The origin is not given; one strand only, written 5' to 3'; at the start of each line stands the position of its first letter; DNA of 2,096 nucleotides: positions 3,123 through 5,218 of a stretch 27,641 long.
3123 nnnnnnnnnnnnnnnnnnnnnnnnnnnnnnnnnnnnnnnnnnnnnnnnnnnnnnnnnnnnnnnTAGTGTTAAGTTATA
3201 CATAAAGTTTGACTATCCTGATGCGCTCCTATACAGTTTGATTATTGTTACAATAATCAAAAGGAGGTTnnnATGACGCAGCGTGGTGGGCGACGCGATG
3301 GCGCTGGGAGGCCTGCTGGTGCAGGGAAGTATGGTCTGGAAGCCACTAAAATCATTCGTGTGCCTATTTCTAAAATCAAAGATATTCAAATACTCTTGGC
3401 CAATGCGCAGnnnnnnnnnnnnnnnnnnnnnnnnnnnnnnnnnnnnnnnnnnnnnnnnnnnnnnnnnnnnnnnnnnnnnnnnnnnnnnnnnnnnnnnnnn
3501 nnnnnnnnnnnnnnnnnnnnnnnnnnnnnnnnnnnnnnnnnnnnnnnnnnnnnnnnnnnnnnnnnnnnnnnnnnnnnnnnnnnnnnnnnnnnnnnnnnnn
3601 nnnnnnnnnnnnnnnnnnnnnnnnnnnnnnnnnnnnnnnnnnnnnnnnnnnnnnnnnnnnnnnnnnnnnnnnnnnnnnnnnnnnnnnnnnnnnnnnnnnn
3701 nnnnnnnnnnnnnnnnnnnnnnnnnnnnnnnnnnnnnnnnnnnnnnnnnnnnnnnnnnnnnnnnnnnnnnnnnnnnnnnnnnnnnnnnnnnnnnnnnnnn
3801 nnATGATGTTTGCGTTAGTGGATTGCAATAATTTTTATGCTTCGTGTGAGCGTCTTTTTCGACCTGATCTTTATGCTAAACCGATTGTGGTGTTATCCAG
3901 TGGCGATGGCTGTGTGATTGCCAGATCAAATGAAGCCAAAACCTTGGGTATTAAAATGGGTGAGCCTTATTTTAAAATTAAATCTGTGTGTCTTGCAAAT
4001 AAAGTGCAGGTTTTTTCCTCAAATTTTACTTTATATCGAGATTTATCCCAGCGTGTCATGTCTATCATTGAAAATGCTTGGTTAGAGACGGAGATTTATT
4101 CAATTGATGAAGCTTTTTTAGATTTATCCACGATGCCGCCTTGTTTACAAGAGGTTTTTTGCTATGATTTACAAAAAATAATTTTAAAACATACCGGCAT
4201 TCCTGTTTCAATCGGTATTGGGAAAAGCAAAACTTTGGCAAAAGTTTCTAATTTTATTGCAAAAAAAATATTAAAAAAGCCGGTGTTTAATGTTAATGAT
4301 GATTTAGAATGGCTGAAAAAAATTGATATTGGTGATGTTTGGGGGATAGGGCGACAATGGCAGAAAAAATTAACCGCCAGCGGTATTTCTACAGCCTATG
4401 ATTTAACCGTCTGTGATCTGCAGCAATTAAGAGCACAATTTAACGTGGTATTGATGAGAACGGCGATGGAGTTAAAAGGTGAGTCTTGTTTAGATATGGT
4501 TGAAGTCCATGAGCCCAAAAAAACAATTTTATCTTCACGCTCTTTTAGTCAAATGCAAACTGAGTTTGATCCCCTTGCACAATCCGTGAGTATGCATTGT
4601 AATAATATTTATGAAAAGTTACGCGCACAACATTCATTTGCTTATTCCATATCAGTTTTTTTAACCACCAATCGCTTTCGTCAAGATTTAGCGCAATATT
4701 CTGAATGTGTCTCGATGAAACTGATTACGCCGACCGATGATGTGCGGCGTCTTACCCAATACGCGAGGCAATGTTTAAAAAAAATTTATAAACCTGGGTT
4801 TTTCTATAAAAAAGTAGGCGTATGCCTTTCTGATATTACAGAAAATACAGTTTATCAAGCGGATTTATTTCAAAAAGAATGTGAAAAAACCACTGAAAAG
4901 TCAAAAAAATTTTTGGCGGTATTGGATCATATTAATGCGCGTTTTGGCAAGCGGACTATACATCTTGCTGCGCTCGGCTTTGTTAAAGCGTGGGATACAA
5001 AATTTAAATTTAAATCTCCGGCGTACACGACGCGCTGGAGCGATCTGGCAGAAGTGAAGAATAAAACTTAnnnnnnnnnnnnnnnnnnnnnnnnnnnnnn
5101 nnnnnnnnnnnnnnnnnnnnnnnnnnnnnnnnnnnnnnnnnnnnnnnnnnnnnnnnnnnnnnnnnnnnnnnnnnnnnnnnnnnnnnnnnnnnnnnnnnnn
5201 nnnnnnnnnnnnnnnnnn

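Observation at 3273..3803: UmuD with an AT-hook-like + ribbon-helix-helix-like N-terminus: candidate self-repressing mutasome subunit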

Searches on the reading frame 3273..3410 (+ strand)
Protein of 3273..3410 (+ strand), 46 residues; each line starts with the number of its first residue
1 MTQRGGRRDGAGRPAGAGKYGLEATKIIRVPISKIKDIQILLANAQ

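Call 37: find_homologous_proteins(query=A1, max_evalue=0.01)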
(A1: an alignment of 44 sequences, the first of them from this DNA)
Query A1 (44 sequences) (44 aa, profile of the alignment): 174 proteins with E <= 0.01 among 322 candidates; the best 120 are listed.
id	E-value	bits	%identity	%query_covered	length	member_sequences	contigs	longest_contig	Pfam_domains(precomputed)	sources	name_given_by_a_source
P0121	4.1e-17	79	54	89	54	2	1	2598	-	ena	-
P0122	4.8e-17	79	57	95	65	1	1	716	-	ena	-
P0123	5.0e-17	79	57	95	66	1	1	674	-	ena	-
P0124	8.6e-17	78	54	89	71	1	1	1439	-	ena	-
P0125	9.1e-17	78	62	89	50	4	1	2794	-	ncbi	-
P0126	1.0e-16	78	54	89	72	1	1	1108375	-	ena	-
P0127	1.1e-16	78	59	89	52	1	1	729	-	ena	-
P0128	1.1e-16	78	75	73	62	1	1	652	-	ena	-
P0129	4.6e-16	76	55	86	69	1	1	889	-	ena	-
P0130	7.6e-16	75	59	89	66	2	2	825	-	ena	-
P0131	8.7e-16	75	61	93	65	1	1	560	-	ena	-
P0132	1.3e-15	75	66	80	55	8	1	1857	-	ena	-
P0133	1.8e-15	74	54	89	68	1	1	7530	-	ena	-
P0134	1.8e-15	74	55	91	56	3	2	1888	-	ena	-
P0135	2.7e-15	73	49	84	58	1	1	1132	-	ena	-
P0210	4.0e-8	51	40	91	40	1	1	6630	-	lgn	-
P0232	3.4e-7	48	39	93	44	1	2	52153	-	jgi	jgi:hypothetical protein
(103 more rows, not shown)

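Call 46: search_protein_families(library=pfam, alignment_id=A1, max_evalue=10)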
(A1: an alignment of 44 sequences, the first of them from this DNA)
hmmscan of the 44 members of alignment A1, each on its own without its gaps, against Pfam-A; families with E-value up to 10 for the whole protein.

A. member 1, seq(44 aa): 0 families

B. families by the number of members that match (of 44 scanned): 4 families
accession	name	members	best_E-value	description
PF17724.6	DUF5568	1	0.049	Family of unknown function (DUF5568)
PF02895.20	H-kinase_dim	1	0.055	Signal transducing histidine kinase, homodimeric domain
PF25126.1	DUF7818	1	0.07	Domain of unknown function (DUF7818)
PF20010.5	Collagen_trimer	1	0.2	Collagen trimerization domain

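Call 47: search_solved_structures(query=A1, max_evalue=10, show_alignments=3)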
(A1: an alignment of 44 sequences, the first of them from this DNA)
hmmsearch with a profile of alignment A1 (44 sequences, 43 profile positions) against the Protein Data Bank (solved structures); distinct sequences matched with E-value up to 10: 2.
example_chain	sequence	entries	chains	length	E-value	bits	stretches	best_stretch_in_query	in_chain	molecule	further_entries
4e1j_A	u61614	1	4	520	0.45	13.5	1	21-40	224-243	Glycerol kinase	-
1o6x_A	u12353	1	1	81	1.6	11.7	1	22-42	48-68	PROCARBOXYPEPTIDASE A2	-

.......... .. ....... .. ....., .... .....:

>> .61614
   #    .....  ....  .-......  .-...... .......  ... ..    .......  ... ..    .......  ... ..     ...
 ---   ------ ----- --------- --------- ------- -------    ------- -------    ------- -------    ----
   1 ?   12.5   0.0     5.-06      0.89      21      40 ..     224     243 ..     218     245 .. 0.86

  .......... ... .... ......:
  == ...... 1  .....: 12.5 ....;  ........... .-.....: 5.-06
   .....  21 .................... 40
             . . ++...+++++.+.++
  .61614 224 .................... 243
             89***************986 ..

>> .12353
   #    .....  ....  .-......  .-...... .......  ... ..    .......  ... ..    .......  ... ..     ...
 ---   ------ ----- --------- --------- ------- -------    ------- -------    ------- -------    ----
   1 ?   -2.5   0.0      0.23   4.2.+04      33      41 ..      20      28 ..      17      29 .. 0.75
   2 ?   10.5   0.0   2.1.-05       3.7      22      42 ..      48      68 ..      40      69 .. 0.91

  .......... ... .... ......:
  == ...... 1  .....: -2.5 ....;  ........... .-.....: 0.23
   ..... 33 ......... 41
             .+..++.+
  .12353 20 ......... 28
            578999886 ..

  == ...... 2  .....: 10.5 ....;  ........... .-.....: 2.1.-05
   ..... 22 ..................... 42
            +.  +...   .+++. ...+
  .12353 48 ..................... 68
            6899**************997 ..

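Call 60: find_encoding_contigs(protein=P0210, flank=3000, max_places=4)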
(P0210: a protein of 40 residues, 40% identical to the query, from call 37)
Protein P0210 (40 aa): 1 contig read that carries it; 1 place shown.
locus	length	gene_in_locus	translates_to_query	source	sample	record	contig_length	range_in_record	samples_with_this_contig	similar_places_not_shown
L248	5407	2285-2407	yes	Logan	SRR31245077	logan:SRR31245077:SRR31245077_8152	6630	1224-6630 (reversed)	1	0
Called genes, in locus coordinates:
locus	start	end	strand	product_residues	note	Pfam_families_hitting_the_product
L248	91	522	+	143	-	PF05766:NinG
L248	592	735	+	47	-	-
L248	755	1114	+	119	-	-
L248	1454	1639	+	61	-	PF04448:DUF551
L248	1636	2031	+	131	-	-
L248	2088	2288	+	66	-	-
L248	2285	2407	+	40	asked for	-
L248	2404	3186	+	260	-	-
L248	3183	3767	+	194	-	-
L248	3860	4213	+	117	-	-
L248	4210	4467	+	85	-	-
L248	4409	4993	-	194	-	-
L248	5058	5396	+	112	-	PF04513:Baculo_PEP_C (faint)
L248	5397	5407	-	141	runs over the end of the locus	PF18925:DUF5675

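Call 67: find_encoding_contigs(protein=P0232, flank=3000, max_places=3)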
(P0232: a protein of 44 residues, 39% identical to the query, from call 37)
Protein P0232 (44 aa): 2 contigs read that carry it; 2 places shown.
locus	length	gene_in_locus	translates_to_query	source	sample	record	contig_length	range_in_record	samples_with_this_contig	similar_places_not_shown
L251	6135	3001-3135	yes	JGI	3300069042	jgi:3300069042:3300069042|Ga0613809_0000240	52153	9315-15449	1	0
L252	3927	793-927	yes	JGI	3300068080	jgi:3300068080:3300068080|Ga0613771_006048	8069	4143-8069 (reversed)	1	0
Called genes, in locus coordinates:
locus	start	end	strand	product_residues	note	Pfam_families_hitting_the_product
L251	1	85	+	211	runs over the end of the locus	-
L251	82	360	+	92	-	-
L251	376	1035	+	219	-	-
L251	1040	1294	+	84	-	-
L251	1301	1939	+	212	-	-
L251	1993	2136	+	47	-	-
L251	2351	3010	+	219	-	-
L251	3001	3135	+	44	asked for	-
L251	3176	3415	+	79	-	-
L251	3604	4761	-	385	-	-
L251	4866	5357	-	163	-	PF18925:DUF5675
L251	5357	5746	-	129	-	-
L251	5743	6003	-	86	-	-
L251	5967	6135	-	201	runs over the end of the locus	-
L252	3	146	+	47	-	?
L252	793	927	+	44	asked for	-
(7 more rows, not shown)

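Call 73: search_protein_representatives(alignment_id=A3)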
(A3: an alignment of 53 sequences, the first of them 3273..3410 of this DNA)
Query: 53 sequences, 59 profile positions. Proteins with E-value up to 0.001 (for the whole library): 3222; up to 1e-10: 505; up to 1e-30: 0. The best 150 are listed.
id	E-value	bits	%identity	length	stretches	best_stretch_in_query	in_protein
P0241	5.5e-22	93.4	-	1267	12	5-18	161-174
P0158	4.8e-19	84.0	-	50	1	2-49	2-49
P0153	1.8e-18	82.1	-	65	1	5-54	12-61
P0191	1.3e-17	79.4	-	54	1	2-54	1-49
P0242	8.1e-17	76.8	-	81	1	4-54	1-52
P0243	8.3e-17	76.8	-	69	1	4-52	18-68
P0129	8.8e-17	76.7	-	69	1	7-56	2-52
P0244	8.9e-17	76.7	-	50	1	2-50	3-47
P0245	2.7e-16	75.1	-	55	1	4-50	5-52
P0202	4.8e-16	74.4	-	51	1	4-55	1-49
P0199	4.9e-16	74.3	-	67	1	6-52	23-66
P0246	5.1e-16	74.3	-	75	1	2-49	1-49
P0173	5.4e-16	74.2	-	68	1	4-47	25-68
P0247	6.0e-16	74.1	-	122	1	7-49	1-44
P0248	7.2e-16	73.8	-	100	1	4-47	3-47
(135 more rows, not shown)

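Call 79: predict_structure(alignment_id=A3)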
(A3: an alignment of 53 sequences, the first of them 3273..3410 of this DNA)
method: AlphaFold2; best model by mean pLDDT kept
length: 46 residues; sequences in the alignment: 53
mean_pLDDT: 80.9   pTM: 0.41
mean pLDDT of the five models: 80.9, 80.7, 77.9, 77.2, 73.4
residues with pLDDT >= 90: 17; 70-90: 22; 50-70: 7; < 50: 0
segments of 3 or more residues with pLDDT < 50: none
pLDDT, mean of each block of 10 residues (from residue 1): 68 72 84 95 89
secondary structure, 60 per line:
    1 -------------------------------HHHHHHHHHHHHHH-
elements in order: H32-45

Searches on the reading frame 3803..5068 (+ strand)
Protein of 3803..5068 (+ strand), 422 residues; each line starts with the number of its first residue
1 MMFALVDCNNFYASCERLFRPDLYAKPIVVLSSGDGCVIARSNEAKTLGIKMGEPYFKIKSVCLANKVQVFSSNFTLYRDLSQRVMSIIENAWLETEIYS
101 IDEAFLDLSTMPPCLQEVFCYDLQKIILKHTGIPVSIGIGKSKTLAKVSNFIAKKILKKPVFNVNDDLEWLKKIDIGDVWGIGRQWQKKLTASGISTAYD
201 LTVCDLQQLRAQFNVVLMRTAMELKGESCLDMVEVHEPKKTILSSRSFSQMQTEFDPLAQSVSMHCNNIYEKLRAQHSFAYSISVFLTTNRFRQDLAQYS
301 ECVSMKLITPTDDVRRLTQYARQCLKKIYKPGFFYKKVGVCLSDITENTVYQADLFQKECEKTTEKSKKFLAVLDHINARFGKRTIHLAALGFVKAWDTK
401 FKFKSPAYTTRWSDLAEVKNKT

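Call 3: search_protein_families(library=pfam, proteins=[window:3803-5068:+], max_evalue=0.1)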
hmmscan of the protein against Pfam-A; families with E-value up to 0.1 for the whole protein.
window:3803-5068:+ (422 aa): 6 families
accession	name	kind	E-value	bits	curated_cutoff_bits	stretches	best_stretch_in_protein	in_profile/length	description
PF00817.25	IMS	-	7.8e-38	130.1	23.2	1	6-149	1-146/148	impB/mucB/samB family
PF11799.13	IMS_C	-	3.2e-20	73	20.7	1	239-355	1-109/109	impB/mucB/samB family C-terminal domain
PF13438.11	DUF4113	-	4.6e-18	65.4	24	1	369-418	2-51/51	Domain of unknown function (DUF4113)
PF21999.2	IMS_HHH_1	-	0.00043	21.1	27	1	181-213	5-37/53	DNA polymerase-iota, thumb domain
PF11798.14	IMS_HHH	-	0.00081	19.9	24.4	1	169-195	6-32/32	IMS family HHH motif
PF02961.22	SAM_BAF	-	0.021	15.7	25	0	175-201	19-45/88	Barrier to autointegration factor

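Call 4: search_protein_families(library=ncbifam, proteins=[window:3803-5068:+], max_evalue=0.1)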
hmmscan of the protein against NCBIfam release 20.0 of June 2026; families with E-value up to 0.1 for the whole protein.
window:3803-5068:+ (422 aa): 10 families
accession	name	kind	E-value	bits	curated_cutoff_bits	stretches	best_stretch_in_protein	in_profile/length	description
NF002955.0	PRK03609.1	subfamily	4.3e-125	417.9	431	1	2-419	1-422/422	translesion error-prone DNA polymerase V subunit UmuC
NF002848.0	PRK03103.1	subfamily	6.5e-46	156.6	381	1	4-390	7-390/410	DNA polymerase IV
NF002751.0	PRK02794.1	equivalog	7.9e-42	143.6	371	1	3-387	40-413/425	DNA polymerase IV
NF002882.0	PRK03348.1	equivalog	1.5e-41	142.7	389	1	6-369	10-366/461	DNA polymerase IV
NF002492.0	PRK01810.1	equivalog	6.2e-40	137.2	399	1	6-387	15-390/412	DNA polymerase IV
NF003015.0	PRK03858.1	subfamily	1.1e-38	133.4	367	1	7-390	13-384/399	DNA polymerase IV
NF002677.0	PRK02406.1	equivalog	8.6e-31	107.3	256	1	6-298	11-305/357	DNA polymerase IV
NF002883.0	PRK03352.1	equivalog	4.8e-30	104.9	330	1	6-328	10-326/347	DNA polymerase IV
NF002292.0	PRK01216.1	equivalog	3.9e-27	95.2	339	1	1-274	1-277/351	DNA polymerase IV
NF010731.0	PRK14133.1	equivalog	1.1e-26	94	362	1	6-358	8-349/352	DNA polymerase IV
